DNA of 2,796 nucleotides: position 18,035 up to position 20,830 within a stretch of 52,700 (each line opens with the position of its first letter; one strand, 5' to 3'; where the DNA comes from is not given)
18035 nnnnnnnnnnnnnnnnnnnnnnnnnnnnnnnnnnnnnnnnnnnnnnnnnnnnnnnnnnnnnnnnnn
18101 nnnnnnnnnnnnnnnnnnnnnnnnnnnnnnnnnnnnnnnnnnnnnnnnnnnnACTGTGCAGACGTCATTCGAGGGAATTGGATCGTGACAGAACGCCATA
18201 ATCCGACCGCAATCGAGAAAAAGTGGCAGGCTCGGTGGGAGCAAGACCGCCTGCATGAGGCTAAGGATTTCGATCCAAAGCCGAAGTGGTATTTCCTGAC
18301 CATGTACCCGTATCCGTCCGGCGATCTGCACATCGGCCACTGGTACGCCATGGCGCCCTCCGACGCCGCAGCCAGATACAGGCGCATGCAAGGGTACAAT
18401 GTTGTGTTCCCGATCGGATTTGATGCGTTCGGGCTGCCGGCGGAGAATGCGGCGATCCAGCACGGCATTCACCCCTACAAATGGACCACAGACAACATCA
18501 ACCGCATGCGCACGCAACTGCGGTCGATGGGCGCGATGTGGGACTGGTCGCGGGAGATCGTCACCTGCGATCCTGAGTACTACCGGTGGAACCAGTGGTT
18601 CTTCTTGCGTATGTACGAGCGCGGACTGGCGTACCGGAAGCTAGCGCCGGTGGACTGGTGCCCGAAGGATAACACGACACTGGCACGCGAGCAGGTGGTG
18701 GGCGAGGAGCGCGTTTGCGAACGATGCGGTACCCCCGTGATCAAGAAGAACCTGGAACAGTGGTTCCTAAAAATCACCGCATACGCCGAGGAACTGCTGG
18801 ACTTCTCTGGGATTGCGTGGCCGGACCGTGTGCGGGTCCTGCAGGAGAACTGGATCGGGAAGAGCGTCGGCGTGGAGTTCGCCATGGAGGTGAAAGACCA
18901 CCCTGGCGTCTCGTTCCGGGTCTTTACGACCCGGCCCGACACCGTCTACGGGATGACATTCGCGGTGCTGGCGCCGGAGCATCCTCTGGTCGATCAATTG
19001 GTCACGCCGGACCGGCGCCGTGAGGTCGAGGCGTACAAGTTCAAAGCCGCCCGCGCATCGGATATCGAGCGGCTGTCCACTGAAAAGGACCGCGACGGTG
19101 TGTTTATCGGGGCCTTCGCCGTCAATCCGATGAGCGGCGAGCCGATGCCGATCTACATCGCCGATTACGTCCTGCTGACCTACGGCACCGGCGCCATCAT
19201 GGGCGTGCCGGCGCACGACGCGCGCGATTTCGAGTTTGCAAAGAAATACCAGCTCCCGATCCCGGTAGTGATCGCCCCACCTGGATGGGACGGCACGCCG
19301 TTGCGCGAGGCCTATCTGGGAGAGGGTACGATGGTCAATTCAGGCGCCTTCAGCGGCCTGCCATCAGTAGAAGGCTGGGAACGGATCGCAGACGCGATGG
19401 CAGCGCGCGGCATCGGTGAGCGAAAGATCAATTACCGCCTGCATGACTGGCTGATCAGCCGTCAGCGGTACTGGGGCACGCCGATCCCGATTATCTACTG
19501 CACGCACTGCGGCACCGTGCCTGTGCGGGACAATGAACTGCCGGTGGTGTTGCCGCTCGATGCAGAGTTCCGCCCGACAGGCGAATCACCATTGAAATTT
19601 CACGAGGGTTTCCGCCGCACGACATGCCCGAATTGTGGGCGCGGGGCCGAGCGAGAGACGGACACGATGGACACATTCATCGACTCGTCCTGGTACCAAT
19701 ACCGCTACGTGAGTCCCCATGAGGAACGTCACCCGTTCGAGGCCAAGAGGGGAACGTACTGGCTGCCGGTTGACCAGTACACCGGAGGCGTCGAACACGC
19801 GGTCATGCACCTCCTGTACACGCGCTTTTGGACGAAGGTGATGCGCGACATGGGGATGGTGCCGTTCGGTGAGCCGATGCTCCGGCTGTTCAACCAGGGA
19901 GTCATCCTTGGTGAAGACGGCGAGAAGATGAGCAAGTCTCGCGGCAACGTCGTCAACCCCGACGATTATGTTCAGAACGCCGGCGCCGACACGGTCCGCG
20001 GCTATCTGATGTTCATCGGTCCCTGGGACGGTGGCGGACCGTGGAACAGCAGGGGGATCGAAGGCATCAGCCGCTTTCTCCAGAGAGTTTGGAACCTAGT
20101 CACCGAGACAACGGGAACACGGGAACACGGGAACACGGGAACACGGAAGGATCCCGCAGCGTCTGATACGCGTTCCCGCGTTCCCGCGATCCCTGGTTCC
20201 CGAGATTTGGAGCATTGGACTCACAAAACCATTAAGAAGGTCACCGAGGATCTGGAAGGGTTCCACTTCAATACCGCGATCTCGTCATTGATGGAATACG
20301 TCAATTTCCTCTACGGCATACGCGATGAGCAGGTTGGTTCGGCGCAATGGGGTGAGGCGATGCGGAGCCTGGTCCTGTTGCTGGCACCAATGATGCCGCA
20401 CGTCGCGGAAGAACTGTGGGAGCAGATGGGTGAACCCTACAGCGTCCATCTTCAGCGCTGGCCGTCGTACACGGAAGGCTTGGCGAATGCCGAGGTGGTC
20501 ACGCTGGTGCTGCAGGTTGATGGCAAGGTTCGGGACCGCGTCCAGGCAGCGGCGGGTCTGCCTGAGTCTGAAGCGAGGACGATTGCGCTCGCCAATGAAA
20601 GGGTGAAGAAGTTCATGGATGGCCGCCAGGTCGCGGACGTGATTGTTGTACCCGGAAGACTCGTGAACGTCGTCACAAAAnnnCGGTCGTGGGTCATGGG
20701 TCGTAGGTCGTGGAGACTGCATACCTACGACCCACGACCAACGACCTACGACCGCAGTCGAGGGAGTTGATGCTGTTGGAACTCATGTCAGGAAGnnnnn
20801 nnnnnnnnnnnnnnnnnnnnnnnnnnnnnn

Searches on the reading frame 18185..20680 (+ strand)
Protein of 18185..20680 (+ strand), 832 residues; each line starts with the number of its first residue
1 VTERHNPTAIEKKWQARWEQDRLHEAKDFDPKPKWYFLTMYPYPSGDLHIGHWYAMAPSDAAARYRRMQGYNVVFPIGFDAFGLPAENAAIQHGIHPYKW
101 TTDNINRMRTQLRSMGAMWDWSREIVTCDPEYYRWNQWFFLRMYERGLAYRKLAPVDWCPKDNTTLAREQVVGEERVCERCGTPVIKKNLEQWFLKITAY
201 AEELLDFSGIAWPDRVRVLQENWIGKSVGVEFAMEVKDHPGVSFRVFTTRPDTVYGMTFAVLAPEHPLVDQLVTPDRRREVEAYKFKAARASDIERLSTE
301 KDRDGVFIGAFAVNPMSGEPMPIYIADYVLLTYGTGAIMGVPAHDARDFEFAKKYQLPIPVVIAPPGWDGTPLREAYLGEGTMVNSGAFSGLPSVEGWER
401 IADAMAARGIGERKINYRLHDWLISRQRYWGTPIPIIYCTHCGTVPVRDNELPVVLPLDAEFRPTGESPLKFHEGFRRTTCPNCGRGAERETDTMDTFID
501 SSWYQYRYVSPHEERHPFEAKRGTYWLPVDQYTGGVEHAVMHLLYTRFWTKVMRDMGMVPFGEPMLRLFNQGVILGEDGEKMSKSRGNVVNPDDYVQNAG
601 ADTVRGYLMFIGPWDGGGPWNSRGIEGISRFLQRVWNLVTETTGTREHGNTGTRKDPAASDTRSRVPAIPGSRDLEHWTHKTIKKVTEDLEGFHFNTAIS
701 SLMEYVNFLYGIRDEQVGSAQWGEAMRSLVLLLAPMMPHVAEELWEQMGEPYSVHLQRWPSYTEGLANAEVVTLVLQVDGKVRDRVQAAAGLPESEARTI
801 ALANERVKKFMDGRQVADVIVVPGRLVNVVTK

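Call 4: search_protein_families(library=pfam, proteins=[window:18185-20680:+], max_evalue=0.01)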
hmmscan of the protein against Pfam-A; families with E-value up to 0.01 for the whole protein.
window:18185-20680:+ (832 aa): 6 families
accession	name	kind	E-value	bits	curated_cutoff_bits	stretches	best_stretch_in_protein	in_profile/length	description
PF13603.12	tRNA-synt_1_2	-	7.2e-63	211.9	25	1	221-405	1-184/185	Leucyl-tRNA synthetase, editing domain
PF00133.28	tRNA-synt_1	-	4.7e-50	171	22.7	2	14-206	2-205/414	tRNA synthetases class I (I, L, M and V)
PF09334.17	tRNA-synt_1g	-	3.8e-30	105.4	20.1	2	40-181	6-155/391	tRNA synthetases class I (M)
PF08264.19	Anticodon_1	-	6.7e-24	84.9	25.1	1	674-795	3-145/148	Anticodon-binding domain of tRNA ligase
PF00579.31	tRNA-synt_1b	-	0.003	17.4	21.1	0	546-593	167-211/292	tRNA synthetases class I (W and Y)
PF01406.26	tRNA-synt_1e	-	0.0033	17.3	27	0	573-609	245-281/301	tRNA synthetases class I (C) catalytic domain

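Call 5: search_protein_families(library=ncbifam, proteins=[window:18185-20680:+], max_evalue=0.01)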
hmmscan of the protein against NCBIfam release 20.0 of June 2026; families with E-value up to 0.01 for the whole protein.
window:18185-20680:+ (832 aa): 19 families
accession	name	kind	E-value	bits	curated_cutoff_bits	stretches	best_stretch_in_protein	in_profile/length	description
TIGR00396.1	leuS_bact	equivalog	6.2e-294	977.3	548.4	1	6-831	2-842/843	leucine--tRNA ligase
TIGR00422.1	valS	equivalog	1.1e-86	291.7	612.1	3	418-803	397-757/863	valine--tRNA ligase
NF009687.0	PRK13208.1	equivalog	1.8e-86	291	738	3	2-171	7-189/801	valine--tRNA ligase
NF008957.0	PRK12300.1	subfamily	5.5e-74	249.7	677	4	524-805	575-835/946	leucine--tRNA ligase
TIGR00392.1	ileS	equivalog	3.3e-68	230.7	621.4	3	419-796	460-846/861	isoleucine--tRNA ligase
NF004349.1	PRK05729.1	equivalog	5.9e-67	226.6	704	3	419-804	391-742/860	valine--tRNA ligase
TIGR00395.1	leuS_arch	equivalog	1.8e-62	211.6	648.5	3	525-800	570-827/938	leucine--tRNA ligase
NF000540.1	alt_ValS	exception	3.4e-43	147.7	900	3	420-786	430-780/827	valine--tRNA ligase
NF011492.0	PRK14900.1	equivalog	1.1e-41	142.7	1783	3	419-750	407-709/1044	valine--tRNA ligase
TIGR00398.1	metG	equivalog_domain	4.1e-32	111.6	336.35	2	41-179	7-143/530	methionine--tRNA ligase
NF008900.0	PRK12267.1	equivalog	5.8e-31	107.7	598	2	34-207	5-175/648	methionine--tRNA ligase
NF001100.0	PRK00133.1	equivalog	1e-25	90.4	587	2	41-181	13-148/676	methionine--tRNA ligase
NF000257.1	MupA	exception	7.1e-22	77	1900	1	419-610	434-614/1024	mupirocin-resistant isoleucine--tRNA ligase MupA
NF000258.1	MupB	exception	4.7e-21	74.4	1900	1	419-609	438-615/1033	mupirocin-resistant isoleucine--tRNA ligase MupB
NF040702.1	ileS_w_GNAT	exception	8.4e-18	63.4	1999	2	420-607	637-806/1100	isoleucine--tRNA ligase, N-acetyltransferase domain-containing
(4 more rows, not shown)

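Call 46: find_homologous_proteins(query=window:18185-20680:+, max_evalue=1e-30)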
Query window:18185-20680:+ (832 aa): 8000 proteins with E <= 1e-30 among 8000 candidates; the best 120 are listed.
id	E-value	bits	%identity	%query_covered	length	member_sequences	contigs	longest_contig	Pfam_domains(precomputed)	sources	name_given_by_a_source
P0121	0.0e+0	1983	100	100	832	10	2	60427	PF09334.18,PF08264.20,PF13603.13,PF00133.29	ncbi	-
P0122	0.0e+0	1951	98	100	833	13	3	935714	PF09334.18,PF08264.20,PF13603.13,PF00133.29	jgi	jgi:leucyl-tRNA synthetase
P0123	0.0e+0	1746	88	100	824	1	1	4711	PF09334.18,PF08264.20,PF13603.13,PF00133.29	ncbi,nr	ncbi:MAG TPA: leucine--tRNA ligase [bacterium]|nr:leucine--tRNA ligase [bacterium]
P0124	0.0e+0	1720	87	100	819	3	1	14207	PF09334.18,PF08264.20,PF13603.13,PF00133.29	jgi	-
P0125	0.0e+0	1719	86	100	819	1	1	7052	PF09334.18,PF08264.20,PF13603.13,PF00133.29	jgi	jgi:leucyl-tRNA synthetase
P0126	0.0e+0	1713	85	100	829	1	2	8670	PF09334.18,PF08264.20,PF13603.13,PF00133.29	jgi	jgi:leucyl-tRNA synthetase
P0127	0.0e+0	1671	83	100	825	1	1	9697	PF09334.18,PF08264.20,PF13603.13,PF00133.29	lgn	-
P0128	0.0e+0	1658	82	100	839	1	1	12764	PF09334.18,PF08264.20,PF13603.13,PF00133.29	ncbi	-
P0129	0.0e+0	1609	80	100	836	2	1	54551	PF09334.18,PF08264.20,PF13603.13,PF00133.29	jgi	-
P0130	0.0e+0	1608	80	100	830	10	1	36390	PF09334.18,PF08264.20,PF13603.13,PF00133.29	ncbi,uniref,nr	ncbi:MAG: leucine--tRNA ligase [Bacillati bacterium ANGP1]|uniref:Leucine--tRNA ligase n=1 Tax=Candi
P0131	0.0e+0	1604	80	100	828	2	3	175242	PF09334.18,PF08264.20,PF13603.13,PF00133.29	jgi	-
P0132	0.0e+0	1604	79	100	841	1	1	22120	PF09334.18,PF08264.20,PF13603.13,PF00133.29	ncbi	-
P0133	0.0e+0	1603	80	100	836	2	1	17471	PF09334.18,PF08264.20,PF13603.13,PF00133.29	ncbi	-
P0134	0.0e+0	1593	79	100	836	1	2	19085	PF09334.18,PF08264.20,PF13603.13,PF00133.29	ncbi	-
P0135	0.0e+0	1578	79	100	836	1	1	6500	PF09334.18,PF08264.20,PF13603.13,PF00133.29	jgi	-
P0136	0.0e+0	1574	78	100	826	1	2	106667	PF09334.18,PF08264.20,PF13603.13,PF00133.29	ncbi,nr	ncbi:MAG: leucine--tRNA ligase [Armatimonadota bacterium]|nr:leucine--tRNA ligase [Armatimonadota ba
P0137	0.0e+0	1573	78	100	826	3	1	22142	PF09334.18,PF08264.20,PF13603.13,PF00133.29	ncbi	-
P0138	0.0e+0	1573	78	98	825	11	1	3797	PF09334.18,PF08264.20,PF13603.13,PF00133.29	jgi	-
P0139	0.0e+0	1567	78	98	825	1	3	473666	PF09334.18,PF08264.20,PF13603.13,PF00133.29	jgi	-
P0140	0.0e+0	1565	77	98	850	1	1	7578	PF09334.18,PF08264.20,PF13603.13,PF00133.29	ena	-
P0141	0.0e+0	1563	77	100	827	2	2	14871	PF09334.18,PF08264.20,PF13603.13,PF00133.29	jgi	jgi:leucyl-tRNA synthetase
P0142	0.0e+0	1561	78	100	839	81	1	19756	PF09334.18,PF08264.20,PF13603.13,PF00133.29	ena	-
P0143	0.0e+0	1561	78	100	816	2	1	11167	PF09334.18,PF08264.20,PF13603.13,PF00133.29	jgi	-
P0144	0.0e+0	1542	77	100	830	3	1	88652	PF09334.18,PF08264.20,PF13603.13,PF00133.29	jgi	-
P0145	0.0e+0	1541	77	100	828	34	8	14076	PF09334.18,PF08264.20,PF13603.13,PF00133.29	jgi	jgi:leucyl-tRNA synthetase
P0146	0.0e+0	1541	77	100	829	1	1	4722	PF09334.18,PF08264.20,PF13603.13,PF00133.29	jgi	jgi:leucyl-tRNA synthetase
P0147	0.0e+0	1539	76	100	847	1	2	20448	PF09334.18,PF08264.20,PF13603.13,PF00133.29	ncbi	-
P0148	0.0e+0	1537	77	100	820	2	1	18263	PF09334.18,PF08264.20,PF13603.13,PF00133.29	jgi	jgi:leucyl-tRNA synthetase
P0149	0.0e+0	1535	76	100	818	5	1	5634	PF09334.18,PF08264.20,PF13603.13,PF00133.29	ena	-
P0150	0.0e+0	1534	77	100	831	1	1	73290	PF09334.18,PF08264.20,PF13603.13,PF00133.29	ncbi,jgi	ncbi:MAG TPA: leucine--tRNA ligase [bacterium]|jgi:leucyl-tRNA synthetase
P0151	0.0e+0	1532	77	100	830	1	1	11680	PF09334.18,PF08264.20,PF13603.13,PF00133.29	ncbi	ncbi:MAG: leucine--tRNA ligase [bacterium]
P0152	0.0e+0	1532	77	100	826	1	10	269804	PF09334.18,PF08264.20,PF13603.13,PF00133.29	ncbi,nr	ncbi:MAG: leucine--tRNA ligase [Armatimonadota bacterium]|nr:leucine--tRNA ligase [Armatimonadota ba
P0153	0.0e+0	1529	77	100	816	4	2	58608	PF09334.18,PF08264.20,PF13603.13,PF00133.29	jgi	jgi:leucyl-tRNA synthetase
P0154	0.0e+0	1529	77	100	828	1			PF09334.18,PF08264.20,PF13603.13,PF00133.29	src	-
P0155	0.0e+0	1526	77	100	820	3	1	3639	PF09334.18,PF08264.20,PF13603.13,PF00133.29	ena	-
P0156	0.0e+0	1524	76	100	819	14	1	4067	PF09334.18,PF08264.20,PF13603.13,PF00133.29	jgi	jgi:leucyl-tRNA synthetase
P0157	0.0e+0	1521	76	100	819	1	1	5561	PF09334.18,PF08264.20,PF13603.13,PF00133.29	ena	-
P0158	0.0e+0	1518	76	100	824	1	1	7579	PF09334.18,PF08264.20,PF13603.13,PF00133.29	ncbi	ncbi:MAG TPA: leucine--tRNA ligase [bacterium]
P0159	0.0e+0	1518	77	98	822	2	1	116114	PF09334.18,PF08264.20,PF13603.13,PF00133.29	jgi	-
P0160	0.0e+0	1518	75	100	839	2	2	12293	PF09334.18,PF08264.20,PF13603.13,PF00133.29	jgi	jgi:leucyl-tRNA synthetase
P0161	0.0e+0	1516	76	100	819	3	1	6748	PF09334.18,PF08264.20,PF13603.13,PF00133.29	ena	-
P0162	0.0e+0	1514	75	100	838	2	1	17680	PF09334.18,PF08264.20,PF13603.13,PF00133.29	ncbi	-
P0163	0.0e+0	1514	76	100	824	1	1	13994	PF09334.18,PF08264.20,PF13603.13,PF00133.29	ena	-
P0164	0.0e+0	1513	76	100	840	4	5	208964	PF09334.18,PF08264.20,PF13603.13,PF00133.29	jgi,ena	-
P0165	0.0e+0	1513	76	100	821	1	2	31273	PF09334.18,PF08264.20,PF13603.13,PF00133.29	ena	-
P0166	0.0e+0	1509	75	100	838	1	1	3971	PF09334.18,PF08264.20,PF13603.13,PF00133.29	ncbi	-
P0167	0.0e+0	1508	76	100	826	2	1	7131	PF09334.18,PF08264.20,PF13603.13,PF00133.29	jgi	jgi:leucyl-tRNA synthetase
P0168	0.0e+0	1505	76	100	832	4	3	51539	PF09334.18,PF08264.20,PF13603.13,PF00133.29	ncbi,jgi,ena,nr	ncbi:MAG TPA: leucine--tRNA ligase [bacterium]|nr:leucine--tRNA ligase [bacterium]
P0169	0.0e+0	1504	76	100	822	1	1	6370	PF09334.18,PF08264.20,PF13603.13,PF00133.29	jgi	-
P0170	0.0e+0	1499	74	100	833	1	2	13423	PF09334.18,PF08264.20,PF13603.13,PF00133.29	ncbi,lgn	-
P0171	0.0e+0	1499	75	100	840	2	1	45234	PF09334.18,PF08264.20,PF13603.13,PF00133.29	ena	-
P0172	0.0e+0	1498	74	100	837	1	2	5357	PF09334.18,PF08264.20,PF13603.13,PF00133.29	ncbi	-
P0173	0.0e+0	1487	73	100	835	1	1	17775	PF09334.18,PF08264.20,PF13603.13,PF00133.29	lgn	-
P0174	0.0e+0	1482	74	100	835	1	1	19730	PF09334.18,PF08264.20,PF13603.13,PF00133.29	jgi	-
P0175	0.0e+0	1480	74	100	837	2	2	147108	PF09334.18,PF08264.20,PF13603.13,PF00133.29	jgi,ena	-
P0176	0.0e+0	1474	76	100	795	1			PF09334.18,PF08264.20,PF13603.13,PF00133.29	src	-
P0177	0.0e+0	1469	75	100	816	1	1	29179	PF09334.18,PF08264.20,PF13603.13,PF00133.29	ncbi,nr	ncbi:MAG: leucine--tRNA ligase [Firmicutes bacterium]|nr:leucine--tRNA ligase [Bacillota bacterium]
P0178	0.0e+0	1464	74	100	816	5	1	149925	PF09334.18,PF08264.20,PF13603.13,PF00133.29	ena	-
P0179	0.0e+0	1464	74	100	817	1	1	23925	PF09334.18,PF08264.20,PF13603.13,PF00133.29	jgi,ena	-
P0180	0.0e+0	1462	74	100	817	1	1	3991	PF09334.18,PF08264.20,PF13603.13,PF00133.29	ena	-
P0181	0.0e+0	1462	74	100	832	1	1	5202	PF09334.18,PF08264.20,PF13603.13,PF00133.29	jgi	-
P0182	0.0e+0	1461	74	100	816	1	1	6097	PF09334.18,PF08264.20,PF13603.13,PF00133.29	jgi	-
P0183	0.0e+0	1459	73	100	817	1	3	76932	PF09334.18,PF08264.20,PF13603.13,PF00133.29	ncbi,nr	ncbi:MAG: leucine--tRNA ligase [Armatimonadota bacterium]|nr:leucine--tRNA ligase [Armatimonadota ba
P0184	0.0e+0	1458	74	100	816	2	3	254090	PF09334.18,PF08264.20,PF13603.13,PF00133.29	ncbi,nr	ncbi:MAG: leucine--tRNA ligase [Armatimonadota bacterium]|nr:leucine--tRNA ligase [Armatimonadota ba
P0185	0.0e+0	1457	73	100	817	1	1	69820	PF09334.18,PF08264.20,PF13603.13,PF00133.29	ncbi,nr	ncbi:MAG: leucine--tRNA ligase [Armatimonadota bacterium]|nr:leucine--tRNA ligase [Armatimonadota ba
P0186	0.0e+0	1455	73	100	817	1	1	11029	PF09334.18,PF08264.20,PF13603.13,PF00133.29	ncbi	-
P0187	0.0e+0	1454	74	100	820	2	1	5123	PF09334.18,PF08264.20,PF13603.13,PF00133.29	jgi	-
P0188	0.0e+0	1453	73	100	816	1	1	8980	PF09334.18,PF08264.20,PF13603.13,PF00133.29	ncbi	-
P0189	0.0e+0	1453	74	100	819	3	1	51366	PF09334.18,PF08264.20,PF13603.13,PF00133.29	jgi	jgi:leucyl-tRNA synthetase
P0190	0.0e+0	1453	73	100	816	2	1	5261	PF09334.18,PF01406.26,PF08264.20,PF13603.13,PF00133.29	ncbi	-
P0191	0.0e+0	1448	73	100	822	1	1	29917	PF09334.18,PF08264.20,PF13603.13,PF00133.29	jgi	-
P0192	0.0e+0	1448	73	100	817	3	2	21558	PF09334.18,PF08264.20,PF13603.13,PF00133.29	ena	-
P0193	0.0e+0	1445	73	100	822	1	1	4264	PF09334.18,PF08264.20,PF13603.13,PF00133.29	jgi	jgi:leucyl-tRNA synthetase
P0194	0.0e+0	1444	72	100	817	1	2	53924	PF09334.18,PF08264.20,PF13603.13,PF00133.29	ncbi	-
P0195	0.0e+0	1441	72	100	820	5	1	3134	PF09334.18,PF08264.20,PF13603.13,PF00133.29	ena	-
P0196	0.0e+0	1440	73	100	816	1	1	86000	PF09334.18,PF08264.20,PF13603.13,PF00133.29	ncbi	-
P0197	0.0e+0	1440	73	100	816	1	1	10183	PF09334.18,PF08264.20,PF13603.13,PF00133.29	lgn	-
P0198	0.0e+0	1440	72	100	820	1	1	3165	PF09334.18,PF08264.20,PF13603.13,PF00133.29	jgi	-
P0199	0.0e+0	1436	72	100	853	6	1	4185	PF09334.18,PF08264.20,PF13603.13,PF00133.29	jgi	jgi:leucyl-tRNA synthetase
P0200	0.0e+0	1432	72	100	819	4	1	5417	PF09334.18,PF08264.20,PF13603.13,PF00133.29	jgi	jgi:leucyl-tRNA synthetase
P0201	0.0e+0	1430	72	100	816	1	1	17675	PF09334.18,PF08264.20,PF13603.13,PF00133.29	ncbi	-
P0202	0.0e+0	1429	72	100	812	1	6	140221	PF09334.18,PF08264.20,PF13603.13,PF00133.29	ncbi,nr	ncbi:MAG: leucine--tRNA ligase [Armatimonadota bacterium]|nr:leucine--tRNA ligase [Armatimonadota ba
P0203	0.0e+0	1429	72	100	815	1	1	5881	PF09334.18,PF08264.20,PF13603.13,PF00133.29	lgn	-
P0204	0.0e+0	1429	71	100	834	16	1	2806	PF09334.18,PF08264.20,PF13603.13,PF00133.29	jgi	-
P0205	0.0e+0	1428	73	100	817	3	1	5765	PF09334.18,PF08264.20,PF13603.13,PF00133.29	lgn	-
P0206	0.0e+0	1427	72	100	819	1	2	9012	PF09334.18,PF08264.20,PF13603.13,PF00133.29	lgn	-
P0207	0.0e+0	1427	73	100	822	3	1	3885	PF09334.18,PF08264.20,PF13603.13,PF00133.29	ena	-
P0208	0.0e+0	1425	72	100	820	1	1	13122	PF09334.18,PF08264.20,PF13603.13,PF00133.29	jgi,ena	-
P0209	0.0e+0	1424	73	100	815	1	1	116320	PF09334.18,PF08264.20,PF13603.13,PF00133.29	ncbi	-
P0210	0.0e+0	1424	72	100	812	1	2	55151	PF09334.18,PF08264.20,PF13603.13,PF00133.29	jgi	jgi:leucyl-tRNA synthetase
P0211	0.0e+0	1423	72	100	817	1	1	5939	PF09334.18,PF08264.20,PF13603.13,PF00133.29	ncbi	-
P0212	0.0e+0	1423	72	100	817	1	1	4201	PF09334.18,PF08264.20,PF13603.13,PF00133.29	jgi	jgi:leucyl-tRNA synthetase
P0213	0.0e+0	1422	72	100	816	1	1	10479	PF09334.18,PF08264.20,PF13603.13,PF00133.29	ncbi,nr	ncbi:MAG: leucine--tRNA ligase [Armatimonadota bacterium]|nr:leucine--tRNA ligase [Armatimonadota ba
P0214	0.0e+0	1418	72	100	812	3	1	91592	PF09334.18,PF08264.20,PF13603.13,PF00133.29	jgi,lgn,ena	-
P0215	0.0e+0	1416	72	100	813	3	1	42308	PF09334.18,PF08264.20,PF13603.13,PF00133.29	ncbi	-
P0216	0.0e+0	1415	72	100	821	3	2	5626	PF09334.18,PF08264.20,PF13603.13,PF00133.29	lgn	-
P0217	0.0e+0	1414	71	100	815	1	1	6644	PF09334.18,PF08264.20,PF13603.13,PF00133.29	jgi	jgi:leucyl-tRNA synthetase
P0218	0.0e+0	1414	72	100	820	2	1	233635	PF09334.18,PF08264.20,PF13603.13,PF00133.29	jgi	-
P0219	0.0e+0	1413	72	99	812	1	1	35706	PF09334.18,PF08264.20,PF13603.13,PF00133.29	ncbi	ncbi:MAG: leucine--tRNA ligase, partial [Armatimonadetes bacterium RBG_16_67_12]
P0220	0.0e+0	1411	72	100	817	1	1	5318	PF09334.18,PF08264.20,PF13603.13,PF00133.29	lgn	-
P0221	0.0e+0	1409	72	100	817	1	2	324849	PF09334.18,PF08264.20,PF13603.13,PF00133.29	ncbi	-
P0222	0.0e+0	1409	72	100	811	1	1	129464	PF09334.18,PF08264.20,PF13603.13,PF00133.29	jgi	jgi:leucyl-tRNA synthetase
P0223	0.0e+0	1408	72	100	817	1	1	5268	PF09334.18,PF08264.20,PF13603.13,PF00133.29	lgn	-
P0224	0.0e+0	1407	71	100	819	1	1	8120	PF09334.18,PF08264.20,PF13603.13,PF00133.29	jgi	jgi:leucyl-tRNA synthetase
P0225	0.0e+0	1406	72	100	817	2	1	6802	PF09334.18,PF08264.20,PF13603.13,PF00133.29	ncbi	-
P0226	0.0e+0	1405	71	100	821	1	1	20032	PF09334.18,PF08264.20,PF13603.13,PF00133.29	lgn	-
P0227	0.0e+0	1404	71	100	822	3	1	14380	PF09334.18,PF08264.20,PF13603.13,PF00133.29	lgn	-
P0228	0.0e+0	1402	71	100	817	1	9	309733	PF09334.18,PF08264.20,PF13603.13,PF00133.29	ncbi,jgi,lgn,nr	ncbi:MAG: leucine--tRNA ligase [Armatimonadetes bacterium]|nr:leucine--tRNA ligase [Armatimonadota b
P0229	0.0e+0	1402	70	100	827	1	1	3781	PF09334.18,PF01406.26,PF08264.20,PF13603.13,PF00133.29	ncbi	-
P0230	0.0e+0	1398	72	100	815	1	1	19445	PF09334.18,PF08264.20,PF13603.13,PF00133.29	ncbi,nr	ncbi:MAG: leucine--tRNA ligase [Armatimonadetes bacterium]|nr:leucine--tRNA ligase [Armatimonadota b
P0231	0.0e+0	1397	70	100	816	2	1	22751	PF09334.18,PF08264.20,PF13603.13,PF00133.29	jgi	jgi:leucyl-tRNA synthetase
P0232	0.0e+0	1397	70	100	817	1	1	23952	PF09334.18,PF08264.20,PF13603.13,PF00133.29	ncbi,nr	ncbi:MAG: leucine--tRNA ligase [bacterium]|nr:leucine--tRNA ligase [bacterium]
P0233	0.0e+0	1395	-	-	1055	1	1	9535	PF09334.18,PF08264.20,PF13603.13,PF00133.29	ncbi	-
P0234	0.0e+0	1391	73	95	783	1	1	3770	PF09334.18,PF08264.20,PF13603.13,PF00133.29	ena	-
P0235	0.0e+0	1389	71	100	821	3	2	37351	PF09334.18,PF08264.20,PF13603.13,PF00133.29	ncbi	ncbi:MAG: leucine--tRNA ligase [bacterium]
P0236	0.0e+0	1384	70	100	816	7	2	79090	PF09334.18,PF08264.20,PF13603.13,PF00133.29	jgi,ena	-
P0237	0.0e+0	1380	70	100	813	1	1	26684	PF09334.18,PF08264.20,PF13603.13,PF00133.29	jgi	jgi:leucyl-tRNA synthetase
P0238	0.0e+0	1371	69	100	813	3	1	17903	PF09334.18,PF08264.20,PF13603.13,PF00133.29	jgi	jgi:leucyl-tRNA synthetase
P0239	0.0e+0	1371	70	100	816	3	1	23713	PF09334.18,PF08264.20,PF13603.13,PF00133.29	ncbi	-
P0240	0.0e+0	1367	70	100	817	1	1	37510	PF09334.18,PF08264.20,PF13603.13,PF00133.29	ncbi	-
